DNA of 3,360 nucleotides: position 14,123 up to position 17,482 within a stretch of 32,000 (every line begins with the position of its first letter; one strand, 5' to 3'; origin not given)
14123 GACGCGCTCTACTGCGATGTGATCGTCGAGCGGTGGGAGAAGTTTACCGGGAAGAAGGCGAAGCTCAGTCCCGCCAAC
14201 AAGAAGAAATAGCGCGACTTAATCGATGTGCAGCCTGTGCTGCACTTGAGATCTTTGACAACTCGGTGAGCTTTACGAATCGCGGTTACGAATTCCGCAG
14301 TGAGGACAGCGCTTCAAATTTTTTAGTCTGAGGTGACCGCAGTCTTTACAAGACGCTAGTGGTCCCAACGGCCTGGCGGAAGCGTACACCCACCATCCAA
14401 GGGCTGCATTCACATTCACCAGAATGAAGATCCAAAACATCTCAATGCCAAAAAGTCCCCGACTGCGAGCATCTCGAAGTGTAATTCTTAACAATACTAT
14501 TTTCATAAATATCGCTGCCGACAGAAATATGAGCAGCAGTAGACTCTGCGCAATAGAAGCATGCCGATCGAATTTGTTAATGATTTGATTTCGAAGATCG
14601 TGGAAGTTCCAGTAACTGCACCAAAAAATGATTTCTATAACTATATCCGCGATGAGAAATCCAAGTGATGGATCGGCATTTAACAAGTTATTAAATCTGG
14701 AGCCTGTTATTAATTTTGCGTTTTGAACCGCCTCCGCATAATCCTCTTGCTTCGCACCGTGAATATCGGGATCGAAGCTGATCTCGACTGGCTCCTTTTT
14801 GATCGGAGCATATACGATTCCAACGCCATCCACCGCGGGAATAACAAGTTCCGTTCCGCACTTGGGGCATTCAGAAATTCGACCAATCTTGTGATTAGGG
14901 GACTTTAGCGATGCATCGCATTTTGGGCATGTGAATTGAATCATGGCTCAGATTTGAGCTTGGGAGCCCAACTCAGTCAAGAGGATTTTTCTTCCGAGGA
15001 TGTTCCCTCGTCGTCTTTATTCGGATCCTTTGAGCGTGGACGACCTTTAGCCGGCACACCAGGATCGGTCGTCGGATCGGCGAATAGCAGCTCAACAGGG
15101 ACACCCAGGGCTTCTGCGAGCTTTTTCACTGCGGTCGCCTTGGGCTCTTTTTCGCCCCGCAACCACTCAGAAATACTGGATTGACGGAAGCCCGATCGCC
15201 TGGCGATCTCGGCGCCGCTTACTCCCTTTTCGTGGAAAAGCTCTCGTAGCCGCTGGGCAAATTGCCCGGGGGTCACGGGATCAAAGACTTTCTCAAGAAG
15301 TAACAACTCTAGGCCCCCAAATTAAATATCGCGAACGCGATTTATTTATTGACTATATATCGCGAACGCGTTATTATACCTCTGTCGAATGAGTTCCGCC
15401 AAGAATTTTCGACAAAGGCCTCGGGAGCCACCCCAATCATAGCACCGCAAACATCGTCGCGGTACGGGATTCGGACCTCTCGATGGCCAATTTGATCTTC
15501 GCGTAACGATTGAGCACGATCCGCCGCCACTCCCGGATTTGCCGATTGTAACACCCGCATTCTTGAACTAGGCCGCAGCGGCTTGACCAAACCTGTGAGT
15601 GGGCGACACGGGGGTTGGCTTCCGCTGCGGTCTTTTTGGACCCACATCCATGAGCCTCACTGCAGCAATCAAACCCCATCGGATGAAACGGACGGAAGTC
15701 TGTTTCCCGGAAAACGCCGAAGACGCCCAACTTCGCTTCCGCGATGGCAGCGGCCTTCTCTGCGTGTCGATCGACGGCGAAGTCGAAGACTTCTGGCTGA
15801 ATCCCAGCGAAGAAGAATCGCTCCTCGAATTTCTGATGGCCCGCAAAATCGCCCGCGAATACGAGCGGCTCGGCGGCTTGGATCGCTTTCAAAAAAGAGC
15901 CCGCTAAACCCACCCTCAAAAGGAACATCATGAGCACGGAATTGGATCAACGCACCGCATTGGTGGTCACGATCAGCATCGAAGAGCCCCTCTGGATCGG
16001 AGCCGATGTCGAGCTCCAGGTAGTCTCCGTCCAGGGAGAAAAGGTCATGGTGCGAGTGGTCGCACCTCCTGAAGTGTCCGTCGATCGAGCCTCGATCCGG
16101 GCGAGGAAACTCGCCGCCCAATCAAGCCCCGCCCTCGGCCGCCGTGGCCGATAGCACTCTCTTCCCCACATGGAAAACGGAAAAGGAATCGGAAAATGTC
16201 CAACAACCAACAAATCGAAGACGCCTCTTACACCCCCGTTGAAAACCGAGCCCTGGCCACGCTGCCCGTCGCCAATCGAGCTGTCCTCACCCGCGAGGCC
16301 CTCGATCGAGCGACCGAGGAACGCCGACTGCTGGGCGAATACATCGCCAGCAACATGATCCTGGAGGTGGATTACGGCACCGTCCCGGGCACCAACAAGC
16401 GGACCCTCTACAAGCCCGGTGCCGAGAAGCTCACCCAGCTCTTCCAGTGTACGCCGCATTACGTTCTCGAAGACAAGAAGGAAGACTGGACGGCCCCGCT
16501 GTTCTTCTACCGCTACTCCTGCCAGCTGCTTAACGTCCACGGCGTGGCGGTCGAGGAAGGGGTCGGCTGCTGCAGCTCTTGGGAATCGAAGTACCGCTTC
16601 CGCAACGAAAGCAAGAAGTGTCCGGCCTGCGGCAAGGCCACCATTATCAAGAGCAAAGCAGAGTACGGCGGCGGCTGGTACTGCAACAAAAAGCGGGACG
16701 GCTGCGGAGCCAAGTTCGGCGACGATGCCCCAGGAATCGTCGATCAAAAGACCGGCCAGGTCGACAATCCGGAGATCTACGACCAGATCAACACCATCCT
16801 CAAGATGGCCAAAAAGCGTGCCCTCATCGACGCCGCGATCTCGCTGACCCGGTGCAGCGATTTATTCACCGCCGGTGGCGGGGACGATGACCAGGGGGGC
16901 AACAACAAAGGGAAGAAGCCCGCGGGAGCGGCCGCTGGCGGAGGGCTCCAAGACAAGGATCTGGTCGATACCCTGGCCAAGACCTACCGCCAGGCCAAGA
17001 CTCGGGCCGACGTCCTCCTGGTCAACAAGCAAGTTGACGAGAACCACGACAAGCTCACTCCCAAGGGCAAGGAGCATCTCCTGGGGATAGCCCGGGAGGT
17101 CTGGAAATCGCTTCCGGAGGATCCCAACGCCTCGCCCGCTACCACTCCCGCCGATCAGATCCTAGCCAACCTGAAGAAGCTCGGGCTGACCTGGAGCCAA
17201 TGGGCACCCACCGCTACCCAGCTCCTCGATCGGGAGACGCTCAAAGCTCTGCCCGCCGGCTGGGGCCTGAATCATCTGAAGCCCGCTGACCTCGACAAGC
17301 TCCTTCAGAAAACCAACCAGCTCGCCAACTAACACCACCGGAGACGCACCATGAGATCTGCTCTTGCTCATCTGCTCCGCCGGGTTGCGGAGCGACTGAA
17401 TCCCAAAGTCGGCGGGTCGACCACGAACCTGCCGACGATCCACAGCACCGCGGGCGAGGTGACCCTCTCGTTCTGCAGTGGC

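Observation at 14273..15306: Immunity repressor co-transcribed with a low-GC double-zinc-ribbon membrane protein (cI-rex-like layout)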

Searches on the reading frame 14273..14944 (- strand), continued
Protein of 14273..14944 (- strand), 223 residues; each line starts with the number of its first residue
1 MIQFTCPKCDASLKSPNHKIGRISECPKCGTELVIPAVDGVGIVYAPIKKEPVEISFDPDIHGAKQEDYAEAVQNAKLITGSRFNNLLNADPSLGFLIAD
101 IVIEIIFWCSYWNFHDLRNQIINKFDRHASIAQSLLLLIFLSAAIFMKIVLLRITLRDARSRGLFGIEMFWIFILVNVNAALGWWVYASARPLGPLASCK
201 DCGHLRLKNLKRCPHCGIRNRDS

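Call 89: find_encoding_contigs(protein=P0256, flank=6000, max_places=3)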
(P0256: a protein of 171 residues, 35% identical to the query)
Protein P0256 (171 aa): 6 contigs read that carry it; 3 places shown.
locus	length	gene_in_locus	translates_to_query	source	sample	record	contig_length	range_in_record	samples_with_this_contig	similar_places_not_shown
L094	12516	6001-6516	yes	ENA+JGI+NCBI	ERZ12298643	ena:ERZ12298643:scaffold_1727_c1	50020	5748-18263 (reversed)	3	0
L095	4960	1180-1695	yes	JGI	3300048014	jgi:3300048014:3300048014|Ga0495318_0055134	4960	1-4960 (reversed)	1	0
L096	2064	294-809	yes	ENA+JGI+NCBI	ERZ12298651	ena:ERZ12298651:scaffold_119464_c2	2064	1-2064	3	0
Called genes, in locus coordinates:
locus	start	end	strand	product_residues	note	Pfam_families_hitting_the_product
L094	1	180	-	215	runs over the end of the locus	PF04542:Sigma70_r2, PF08281:Sigma70_r4_2 (weak)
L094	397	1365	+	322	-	PF00892:EamA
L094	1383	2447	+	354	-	PF02805:Ada_Zn_binding, PF00165:HTH_AraC, PF12833:HTH_18, PF02870:Methyltransf_1N (weak), PF01035:DNA_binding_1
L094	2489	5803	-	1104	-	PF17757:UvrB_inter, PF02559:CarD_TRCF_RID, PF00270:DEAD, PF04851:ResIII (weak), PF00271:Helicase_C, PF22590:Cas3-like_C_2 (weak), PF03461:TRCF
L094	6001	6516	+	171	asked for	PF13717:Zn_ribbon_4 (faint), PF13248:Zn_ribbon_3 (faint)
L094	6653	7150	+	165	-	-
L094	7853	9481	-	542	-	PF13175:AAA_15, PF13304:AAA_21 (weak)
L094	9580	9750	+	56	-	-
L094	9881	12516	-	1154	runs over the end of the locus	PF00069:Pkinase, PF07714:PK_Tyr_Ser-Thr, PF24814:WD40_Prp19, PF23381:Beta-prop_IFT122_1st, PF25174:Beta-prop_THOC3, PF25391:WD40_Gbeta, PF24807:WD40_CDC20-Fz, PF25175:Beta-prop_WDR5, +80 more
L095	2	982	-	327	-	?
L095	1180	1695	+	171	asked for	PF13717:Zn_ribbon_4 (faint), PF13248:Zn_ribbon_3 (faint)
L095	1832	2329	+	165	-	-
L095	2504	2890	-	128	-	-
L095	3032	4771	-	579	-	PF13175:AAA_15, PF13304:AAA_21 (weak), PF13175:AAA_15, PF13304:AAA_21 (weak)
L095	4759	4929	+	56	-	-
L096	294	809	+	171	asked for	PF13717:Zn_ribbon_4 (faint), PF13248:Zn_ribbon_3 (faint)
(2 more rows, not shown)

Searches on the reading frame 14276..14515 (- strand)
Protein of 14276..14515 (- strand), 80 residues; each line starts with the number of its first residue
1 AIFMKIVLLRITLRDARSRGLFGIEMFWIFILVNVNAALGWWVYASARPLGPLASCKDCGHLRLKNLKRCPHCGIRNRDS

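Call 33: find_related_loci(query=A2, collection=viral_contigs, flank=6000)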
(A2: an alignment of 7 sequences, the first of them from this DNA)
Query A2 (80 aa) in viral_contigs; peptide patterns used: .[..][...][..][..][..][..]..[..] (x = any residue, [..] = any of these).
6 stretches matched a pattern; 1 encode a relative of the query (tblastn E <= 1e-3); 1 distinct loci.
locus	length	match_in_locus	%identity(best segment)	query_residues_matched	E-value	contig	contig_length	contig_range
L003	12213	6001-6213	42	2-74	3e-14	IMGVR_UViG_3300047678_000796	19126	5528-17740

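Call 58: find_related_loci(query=A4, collection=genome_contigs, flank=10000)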
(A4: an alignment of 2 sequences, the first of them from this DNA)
Query A4 (80 aa) in genome_contigs; peptide patterns used: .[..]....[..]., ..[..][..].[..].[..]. (x = any residue, [..] = any of these).
53 stretches matched a pattern, but none encodes a relative of the query by tblastn (E <= 1e-3).
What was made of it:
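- Tried and rejected: The source genome was not found in the GTDB species collection (call 58), so the host species stays unnamed.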

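Call 77: find_related_loci(query=A4, collection=metagenome_contigs, flank=8000)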
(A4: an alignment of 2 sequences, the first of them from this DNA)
Query A4 (80 aa) in metagenome_contigs; peptide patterns used: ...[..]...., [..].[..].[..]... (x = any residue, [..] = any of these).
172 stretches matched a pattern; 3 encode a relative of the query (tblastn E <= 1e-3); 3 distinct loci.
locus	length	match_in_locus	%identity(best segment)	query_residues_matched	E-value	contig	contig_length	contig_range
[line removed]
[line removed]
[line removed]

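Call 94: search_protein_families(library=pfam, proteins=[L003:6198-6527:+], max_evalue=0.01)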
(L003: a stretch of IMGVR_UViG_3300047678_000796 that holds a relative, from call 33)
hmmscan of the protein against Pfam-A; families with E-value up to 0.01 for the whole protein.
L003:6198-6527:+ (109 aa): 1 family
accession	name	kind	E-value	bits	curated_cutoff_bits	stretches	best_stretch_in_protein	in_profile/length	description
PF01809.23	YidD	-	1.3e-15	57.4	27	1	41-103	3-63/67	Putative membrane protein insertion efficiency factor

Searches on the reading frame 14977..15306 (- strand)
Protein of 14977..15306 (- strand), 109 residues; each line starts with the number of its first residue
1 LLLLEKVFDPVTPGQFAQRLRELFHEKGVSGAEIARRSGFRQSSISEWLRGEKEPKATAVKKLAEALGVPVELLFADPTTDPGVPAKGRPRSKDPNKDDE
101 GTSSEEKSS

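Call 6: search_protein_families(library=pfam, proteins=[window:14977-15306:-], max_evalue=0.01)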
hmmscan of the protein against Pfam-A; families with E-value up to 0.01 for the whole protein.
window:14977-15306:- (109 aa): 6 families
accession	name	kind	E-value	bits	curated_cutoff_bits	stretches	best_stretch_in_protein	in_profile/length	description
PF13560.12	HTH_31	-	1.5e-12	48.1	27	1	15-73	1-60/64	Helix-turn-helix domain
PF01381.28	HTH_3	-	3.4e-12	46.7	23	1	21-74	2-55/55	Helix-turn-helix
PF12844.13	HTH_19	-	3.3e-08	33.7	30.2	1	18-75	2-59/64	Helix-turn-helix domain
PF13443.12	HTH_26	-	2.2e-06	28.3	22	1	19-72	1-55/63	Cro/C1-type HTH DNA-binding domain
PF00440.29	TetR_N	-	0.00095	19.4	24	0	21-45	6-33/47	Bacterial regulatory proteins, tetR family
PF13693.12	HTH_35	-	0.0083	16.5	25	0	25-75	12-59/75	Winged helix-turn-helix DNA-binding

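Call 7: search_protein_families(library=phrogs, proteins=[window:14977-15306:-], max_evalue=0.01)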
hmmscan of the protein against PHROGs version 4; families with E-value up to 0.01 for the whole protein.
window:14977-15306:- (109 aa): 36 families (the best 25 are shown)
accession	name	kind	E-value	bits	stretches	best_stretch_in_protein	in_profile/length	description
phrog_2328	-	transcription regulation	3.3e-13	50.5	1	13-88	13-89/128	transcriptional repressor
phrog_4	-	transcription regulation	3.3e-13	50.4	1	16-84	137-201/400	transcriptional repressor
phrog_2967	-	transcription regulation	2.9e-12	47.6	1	15-82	10-77/225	transcriptional regulator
phrog_3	-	transcription regulation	1e-11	46.2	1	16-82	89-155/430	transcriptional repressor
phrog_8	-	transcription regulation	2.3e-11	44.7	1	16-72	77-213/346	transcriptional regulator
phrog_2439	-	transcription regulation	7.5e-11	42.5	1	18-77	10-69/367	transcriptional regulator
phrog_1373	-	transcription regulation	5.2e-10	40.6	1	16-77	64-125/166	transcriptional regulator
phrog_4268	-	transcription regulation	4.3e-08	34.3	1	3-72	23-90/96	transcriptional repressor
phrog_4583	-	transcription regulation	7.2e-08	33.4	1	15-78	10-73/81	transcriptional repressor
phrog_7241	-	transcription regulation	6.9e-07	30.4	1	24-74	70-120/122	transcriptional regulator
phrog_5823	-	transcription regulation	1e-06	29.2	1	15-86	6-78/404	transcriptional regulator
phrog_2104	-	unknown function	2e-06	28.9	1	17-73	41-97/103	-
phrog_13326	-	unknown function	5.4e-06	27.6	1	32-80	11-59/151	-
phrog_4779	-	transcription regulation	1e-05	27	1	16-68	3-57/98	transcriptional regulator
phrog_3949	-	transcription regulation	1.6e-05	26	1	26-74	27-72/161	transcriptional repressor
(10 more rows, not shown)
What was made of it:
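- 14977..15306 (-): CI-like XRE/HTH_3 repressor, 109 aa. It has no S24 peptidase domain and a charged, low-complexity C-terminal tail. Pfam HTH_31 and HTH_3 (call 6); PHROG repressor families (call 7).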

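Call 9: search_protein_families(library=padloc, proteins=[window:14977-15306:-], max_evalue=0.1)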
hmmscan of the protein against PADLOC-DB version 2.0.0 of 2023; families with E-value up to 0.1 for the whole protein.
window:14977-15306:- (109 aa): 22 families
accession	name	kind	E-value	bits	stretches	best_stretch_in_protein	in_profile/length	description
PDLC03948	RmrA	-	3.8e-09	33.9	1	12-77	5-70/397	-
PDLC03951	RmrA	-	2.4e-08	31.4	1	17-76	10-69/400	-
PDLC02926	HTH_VI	-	9.6e-08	30.2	1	17-75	3-61/92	-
PDLC03949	RmrA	-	1.3e-07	28.8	1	25-81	12-68/363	-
PDLC03954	RmrA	-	1.8e-07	28.4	1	17-78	12-73/380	-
PDLC04142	capH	-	5.7e-07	28.5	1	16-82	7-73/103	capH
PDLC03952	RmrA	-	6.9e-07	26.4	1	18-79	25-86/395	-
PDLC04760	PDC-M64C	-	9.1e-07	27.2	1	16-71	27-82/93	-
PDLC03664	Control_protein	-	5.2e-06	24.8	1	15-73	13-71/74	control protein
PDLC03953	RmrA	-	5.2e-06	23.9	1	16-82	6-72/373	-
PDLC03955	RmrA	-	9.4e-06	23.1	1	27-91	32-95/371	-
PDLC03956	RmrA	-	9.5e-06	22.9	1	12-77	5-71/399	-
PDLC04758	PDC-M64B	-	1.1e-05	23.9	1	16-76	31-89/123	-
PDLC03946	RmrA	-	1.6e-05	21.8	1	18-78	5-65/357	-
PDLC04762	PDC-M64C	-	2.6e-05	22.2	1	16-71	28-83/97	-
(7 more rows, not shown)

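Call 10: search_protein_families(library=ncbifam, proteins=[window:14977-15306:-], max_evalue=0.1)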
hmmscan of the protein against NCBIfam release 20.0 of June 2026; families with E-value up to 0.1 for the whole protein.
window:14977-15306:- (109 aa): 15 families
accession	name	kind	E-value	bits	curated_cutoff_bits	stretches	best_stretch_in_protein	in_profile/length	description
NF041951.1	phage_RstR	subfamily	7.2e-08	32.7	80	1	15-78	2-65/108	RstR family transcriptional repressor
NF053720.1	NsdA_fam_reg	subfamily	1.2e-06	28.3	75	1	12-89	13-90/432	NsdA family TPR-like regulatory protein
NF007257.0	PRK09706.1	subfamily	1.5e-06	28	101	1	16-86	6-77/135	transcriptional repressor DicA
TIGR04111.1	BcepMu_gp16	hypoth_equivalog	6.5e-06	26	34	1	18-57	3-42/55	phage-associated protein, BcepMu gp16 family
NF010465.0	PRK13890.1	equivalog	2e-05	24.7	96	1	21-76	11-66/121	conjugal transfer protein TrbA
NF047595.1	IS66_ISRel24_TnpA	equivalog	0.00036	21.1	74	1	19-83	12-74/113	IS66-like element accessory protein TnpA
NF007408.0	PRK09943.1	equivalog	0.0014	18.2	211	1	17-80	9-72/185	HTH-type transcriptional regulator PuuR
NF007271.0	PRK09726.1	equivalog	0.0015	18.5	79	1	12-73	9-70/88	type II toxin-antitoxin system antitoxin HipB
TIGR02684.1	dnstrm_HI1420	hypoth_equivalog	0.0018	18.4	53.7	1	4-72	21-87/89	addiction module antidote protein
TIGR00270.2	TIGR00270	equivalog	0.0045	16.8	110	1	15-69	75-129/159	multiprotein bridging factor aMBF1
NF047542.1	telomere_Tap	equivalog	0.0094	14.7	600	1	17-86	22-89/695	telomere-associated protein Tap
NF033546.1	transpos_IS21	equivalog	0.015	14.8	160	1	23-59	3-42/294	IS21 family transposase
NF003157.0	PRK04132.1-2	equivalog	0.072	11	1103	1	32-72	439-479/864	replication factor C small subunit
NF006015.0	PRK08154.1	subfamily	0.076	12.1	204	1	15-80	30-95/314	anaerobic benzoate catabolism transcriptional regulator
NF033516.0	transpos_IS3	equivalog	0.085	12.1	160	1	22-62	8-48/369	IS3 family transposase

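Call 36: find_encoding_contigs(protein=window:14977-15306:-, flank=8000, max_places=3)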
Protein window:14977-15306:- (109 aa): no gene with exactly this product is on record in the collection.

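Call 48: find_related_loci(query=window:14977-15306:-, collection=viral_contigs, flank=6000)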
Query window:14977-15306:- (109 aa) in viral_contigs; peptide patterns used: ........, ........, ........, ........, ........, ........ (x = any residue, [..] = any of these).
44 stretches matched a pattern, but none encodes a relative of the query by tblastn (E <= 1e-3).

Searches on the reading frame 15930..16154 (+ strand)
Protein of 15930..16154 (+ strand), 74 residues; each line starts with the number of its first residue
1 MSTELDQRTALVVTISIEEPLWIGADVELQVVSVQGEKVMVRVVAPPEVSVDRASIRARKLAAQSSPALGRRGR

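Call 6: search_protein_families(library=pfam, proteins=[window:15930-16154:+], max_evalue=0.01)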
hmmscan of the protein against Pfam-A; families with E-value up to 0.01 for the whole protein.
window:15930-16154:+ (74 aa): 1 family
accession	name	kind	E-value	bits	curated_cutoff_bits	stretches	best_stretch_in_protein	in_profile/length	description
PF02599.21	CsrA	-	1.3e-08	35.1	27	1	11-58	2-49/53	Global regulator protein family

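Call 7: search_protein_families(library=phrogs, proteins=[window:15930-16154:+], max_evalue=0.01)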
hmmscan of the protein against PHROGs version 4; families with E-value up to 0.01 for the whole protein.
window:15930-16154:+ (74 aa): 3 families
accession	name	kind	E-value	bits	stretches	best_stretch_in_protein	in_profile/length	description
phrog_9500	-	transcription regulation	3.3e-11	44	1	11-65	2-56/65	CsrA-like regulator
phrog_5527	-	transcription regulation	6.3e-07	30.5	1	11-65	2-56/123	transcriptional regulator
phrog_31572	-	unknown function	3e-05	25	1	11-67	2-58/105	-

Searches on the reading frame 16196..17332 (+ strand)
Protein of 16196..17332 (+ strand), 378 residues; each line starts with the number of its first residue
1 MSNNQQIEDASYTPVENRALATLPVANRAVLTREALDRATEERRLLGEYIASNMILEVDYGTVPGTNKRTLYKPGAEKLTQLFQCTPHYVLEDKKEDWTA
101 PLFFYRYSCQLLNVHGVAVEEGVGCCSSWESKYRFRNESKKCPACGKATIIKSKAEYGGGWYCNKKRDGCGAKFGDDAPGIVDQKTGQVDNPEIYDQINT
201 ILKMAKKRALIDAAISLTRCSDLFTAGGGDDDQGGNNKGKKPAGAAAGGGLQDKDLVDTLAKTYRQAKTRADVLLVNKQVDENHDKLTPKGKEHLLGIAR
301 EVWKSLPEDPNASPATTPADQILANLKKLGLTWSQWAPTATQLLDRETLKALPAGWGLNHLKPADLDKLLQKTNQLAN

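Call 6: search_protein_families(library=pfam, proteins=[window:16196-17332:+], max_evalue=0.01)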
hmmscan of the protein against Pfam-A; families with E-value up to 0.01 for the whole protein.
window:16196-17332:+ (378 aa): 0 families

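Call 7: search_protein_families(library=phrogs, proteins=[window:16196-17332:+], max_evalue=0.01)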
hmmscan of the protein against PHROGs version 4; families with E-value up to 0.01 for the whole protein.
window:16196-17332:+ (378 aa): 1 family
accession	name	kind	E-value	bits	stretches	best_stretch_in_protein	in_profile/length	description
phrog_10048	-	unknown function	5.6e-36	125.2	1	51-283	40-224/273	-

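Call 49: find_related_loci(query=window:16196-17332:+, collection=viral_contigs, flank=8000)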
Query window:16196-17332:+ (378 aa) in viral_contigs; peptide patterns used: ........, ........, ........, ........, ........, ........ (x = any residue, [..] = any of these).
4 stretches matched a pattern, but none encodes a relative of the query by tblastn (E <= 1e-3).
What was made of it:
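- Tried and rejected: IMG/VR scans with the repressor and with the neighbouring 378-aa protein found no close relatives (calls 48, 49).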

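Call 72: find_homologous_proteins(query=window:16196-17332:+, max_evalue=1e-10)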
Query window:16196-17332:+ (378 aa): 610 proteins with E <= 1e-10 among 8000 candidates; the best 120 are listed.
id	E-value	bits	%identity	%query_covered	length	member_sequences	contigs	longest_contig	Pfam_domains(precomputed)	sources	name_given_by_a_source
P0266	2.5e-257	871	100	100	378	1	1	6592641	-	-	-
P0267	7.4e-79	284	60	54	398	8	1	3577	-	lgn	-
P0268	1.1e-78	283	60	54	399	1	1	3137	-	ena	-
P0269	1.9e-78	282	55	59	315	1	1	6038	-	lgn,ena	-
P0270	3.0e-78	282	54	62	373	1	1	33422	-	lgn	-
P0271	1.8e-77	279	57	58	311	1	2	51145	-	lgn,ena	-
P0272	7.8e-77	277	59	53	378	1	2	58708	-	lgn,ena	-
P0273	9.0e-77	277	58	54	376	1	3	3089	-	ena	-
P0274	1.6e-76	276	60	52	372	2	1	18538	-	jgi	-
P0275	2.6e-76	275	59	52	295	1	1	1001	-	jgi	jgi:hypothetical protein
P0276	1.3e-75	273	62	53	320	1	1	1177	-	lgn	-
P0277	1.6e-75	273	57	59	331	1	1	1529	-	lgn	-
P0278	3.3e-75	272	57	52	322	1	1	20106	-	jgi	-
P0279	1.1e-74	270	58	53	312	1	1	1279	-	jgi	jgi:hypothetical protein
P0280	1.9e-74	269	58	53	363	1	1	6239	-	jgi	jgi:hypothetical protein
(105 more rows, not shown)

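Call 74: find_encoding_contigs(protein=P0272, flank=7000, max_places=2)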
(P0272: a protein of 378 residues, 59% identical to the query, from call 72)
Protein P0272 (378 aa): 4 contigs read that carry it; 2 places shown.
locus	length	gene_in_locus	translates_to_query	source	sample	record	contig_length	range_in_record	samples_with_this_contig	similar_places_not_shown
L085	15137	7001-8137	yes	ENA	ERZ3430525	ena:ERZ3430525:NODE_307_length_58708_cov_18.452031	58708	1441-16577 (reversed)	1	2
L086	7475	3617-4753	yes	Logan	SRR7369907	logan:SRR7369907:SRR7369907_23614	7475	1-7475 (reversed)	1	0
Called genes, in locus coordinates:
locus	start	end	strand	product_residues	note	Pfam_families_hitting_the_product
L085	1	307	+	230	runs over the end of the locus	PF00145:DNA_methylase (faint)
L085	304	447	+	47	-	-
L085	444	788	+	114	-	-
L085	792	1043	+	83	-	-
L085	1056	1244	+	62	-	-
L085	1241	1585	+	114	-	-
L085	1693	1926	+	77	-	-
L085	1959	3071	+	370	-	-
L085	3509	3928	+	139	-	-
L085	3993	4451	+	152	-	-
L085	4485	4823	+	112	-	-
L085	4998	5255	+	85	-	-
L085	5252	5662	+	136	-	-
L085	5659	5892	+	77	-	-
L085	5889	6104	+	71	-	-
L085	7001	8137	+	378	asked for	-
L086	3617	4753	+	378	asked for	-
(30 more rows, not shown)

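Call 75: find_encoding_contigs(protein=P0271, flank=7000, max_places=2)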
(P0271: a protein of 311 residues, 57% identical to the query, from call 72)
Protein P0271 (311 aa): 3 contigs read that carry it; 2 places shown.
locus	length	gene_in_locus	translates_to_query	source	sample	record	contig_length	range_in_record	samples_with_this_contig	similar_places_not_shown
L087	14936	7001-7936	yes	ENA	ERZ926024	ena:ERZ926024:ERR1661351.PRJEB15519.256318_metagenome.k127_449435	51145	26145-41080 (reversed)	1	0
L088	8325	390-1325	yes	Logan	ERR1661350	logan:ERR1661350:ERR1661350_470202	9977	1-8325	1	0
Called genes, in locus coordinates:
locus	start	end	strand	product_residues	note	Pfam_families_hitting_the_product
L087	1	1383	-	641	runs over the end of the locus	-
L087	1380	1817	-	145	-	-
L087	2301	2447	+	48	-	-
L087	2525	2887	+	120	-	-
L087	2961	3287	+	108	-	-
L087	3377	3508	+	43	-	-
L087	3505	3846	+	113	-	-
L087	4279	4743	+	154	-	-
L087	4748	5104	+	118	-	-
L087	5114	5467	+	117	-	-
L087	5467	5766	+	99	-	-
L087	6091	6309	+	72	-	PF02599:CsrA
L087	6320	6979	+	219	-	-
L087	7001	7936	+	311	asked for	-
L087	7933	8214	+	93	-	-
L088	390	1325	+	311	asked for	-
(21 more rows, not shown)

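Call 76: find_encoding_contigs(protein=P0270, flank=7000, max_places=2)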
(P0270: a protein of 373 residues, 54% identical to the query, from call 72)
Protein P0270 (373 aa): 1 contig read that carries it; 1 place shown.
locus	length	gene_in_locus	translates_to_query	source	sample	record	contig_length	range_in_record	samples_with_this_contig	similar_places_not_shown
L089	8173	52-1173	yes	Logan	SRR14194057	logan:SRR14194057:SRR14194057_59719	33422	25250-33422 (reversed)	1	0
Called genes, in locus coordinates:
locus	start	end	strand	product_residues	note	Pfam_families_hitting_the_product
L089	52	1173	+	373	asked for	-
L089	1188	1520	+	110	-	-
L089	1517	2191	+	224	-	PF09588:YqaJ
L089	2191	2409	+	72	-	-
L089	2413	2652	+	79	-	-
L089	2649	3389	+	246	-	-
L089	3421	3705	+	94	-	-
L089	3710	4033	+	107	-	-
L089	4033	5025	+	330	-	-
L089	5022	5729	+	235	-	-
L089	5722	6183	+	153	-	-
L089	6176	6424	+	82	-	-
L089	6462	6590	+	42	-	-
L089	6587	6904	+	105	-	-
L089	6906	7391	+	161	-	-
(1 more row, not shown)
